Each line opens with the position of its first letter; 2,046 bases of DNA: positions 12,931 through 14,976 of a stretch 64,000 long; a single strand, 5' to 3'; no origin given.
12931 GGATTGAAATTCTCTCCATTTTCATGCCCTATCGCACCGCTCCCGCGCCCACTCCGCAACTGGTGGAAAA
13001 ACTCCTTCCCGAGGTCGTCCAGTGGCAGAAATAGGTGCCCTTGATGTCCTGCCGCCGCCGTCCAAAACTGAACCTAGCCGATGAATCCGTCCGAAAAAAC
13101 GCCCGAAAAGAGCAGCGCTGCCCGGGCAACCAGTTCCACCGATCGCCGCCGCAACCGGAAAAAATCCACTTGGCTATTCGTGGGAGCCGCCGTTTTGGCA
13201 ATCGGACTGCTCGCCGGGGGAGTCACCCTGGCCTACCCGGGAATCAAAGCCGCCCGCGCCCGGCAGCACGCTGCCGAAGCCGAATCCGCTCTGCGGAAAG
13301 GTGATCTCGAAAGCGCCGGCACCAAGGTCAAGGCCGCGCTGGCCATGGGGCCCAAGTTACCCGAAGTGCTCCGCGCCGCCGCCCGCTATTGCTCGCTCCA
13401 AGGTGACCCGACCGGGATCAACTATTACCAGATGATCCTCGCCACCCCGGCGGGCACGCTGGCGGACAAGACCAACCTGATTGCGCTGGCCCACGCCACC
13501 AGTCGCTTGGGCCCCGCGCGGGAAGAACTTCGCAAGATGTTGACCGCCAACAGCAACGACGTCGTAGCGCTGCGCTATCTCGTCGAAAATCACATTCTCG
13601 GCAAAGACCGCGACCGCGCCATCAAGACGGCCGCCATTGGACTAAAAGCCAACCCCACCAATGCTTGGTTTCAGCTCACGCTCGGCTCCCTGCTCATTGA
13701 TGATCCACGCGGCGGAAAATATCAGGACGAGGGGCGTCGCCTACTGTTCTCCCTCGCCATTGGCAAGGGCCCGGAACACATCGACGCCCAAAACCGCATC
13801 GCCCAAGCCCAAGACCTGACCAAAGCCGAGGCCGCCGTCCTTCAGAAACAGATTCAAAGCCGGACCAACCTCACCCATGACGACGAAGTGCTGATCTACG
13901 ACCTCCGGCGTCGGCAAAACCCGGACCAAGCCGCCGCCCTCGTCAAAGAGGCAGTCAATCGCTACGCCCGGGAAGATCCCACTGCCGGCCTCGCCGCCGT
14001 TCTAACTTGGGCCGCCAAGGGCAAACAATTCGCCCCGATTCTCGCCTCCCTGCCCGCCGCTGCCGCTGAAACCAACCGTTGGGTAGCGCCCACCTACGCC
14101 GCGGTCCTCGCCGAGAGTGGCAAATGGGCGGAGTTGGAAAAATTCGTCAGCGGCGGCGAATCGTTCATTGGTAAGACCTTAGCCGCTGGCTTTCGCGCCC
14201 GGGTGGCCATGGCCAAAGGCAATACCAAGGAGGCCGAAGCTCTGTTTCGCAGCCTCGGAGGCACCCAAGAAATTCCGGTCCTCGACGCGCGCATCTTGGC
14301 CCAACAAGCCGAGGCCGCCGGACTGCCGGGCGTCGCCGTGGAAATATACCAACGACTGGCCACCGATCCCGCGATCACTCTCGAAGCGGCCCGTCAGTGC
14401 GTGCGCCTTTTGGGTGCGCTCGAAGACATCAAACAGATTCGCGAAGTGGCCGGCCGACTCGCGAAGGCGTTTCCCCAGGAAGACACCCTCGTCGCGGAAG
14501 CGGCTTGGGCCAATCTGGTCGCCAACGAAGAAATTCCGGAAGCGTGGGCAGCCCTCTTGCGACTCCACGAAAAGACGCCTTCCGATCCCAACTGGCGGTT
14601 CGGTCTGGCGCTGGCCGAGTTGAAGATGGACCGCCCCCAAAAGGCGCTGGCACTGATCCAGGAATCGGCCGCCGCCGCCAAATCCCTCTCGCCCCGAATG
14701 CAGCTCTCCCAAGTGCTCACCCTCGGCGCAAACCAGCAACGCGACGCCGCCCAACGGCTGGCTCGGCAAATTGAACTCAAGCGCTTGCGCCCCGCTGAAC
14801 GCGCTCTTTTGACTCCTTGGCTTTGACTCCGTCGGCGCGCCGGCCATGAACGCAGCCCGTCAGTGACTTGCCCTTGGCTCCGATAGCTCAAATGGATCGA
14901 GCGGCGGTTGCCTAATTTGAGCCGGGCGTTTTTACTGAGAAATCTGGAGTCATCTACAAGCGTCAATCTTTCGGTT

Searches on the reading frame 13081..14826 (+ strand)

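Call 15: search_protein_families(library=pfam, proteins=[window:13081-14826:+], max_evalue=0.001)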
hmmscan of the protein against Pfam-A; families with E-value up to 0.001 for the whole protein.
window:13081-14826:+ (581 aa): 1 family
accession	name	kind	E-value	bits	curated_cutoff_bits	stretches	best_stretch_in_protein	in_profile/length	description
PF13428.12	TPR_14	-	7.9e-07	29.6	23.5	0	479-510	11-42/44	Tetratricopeptide repeat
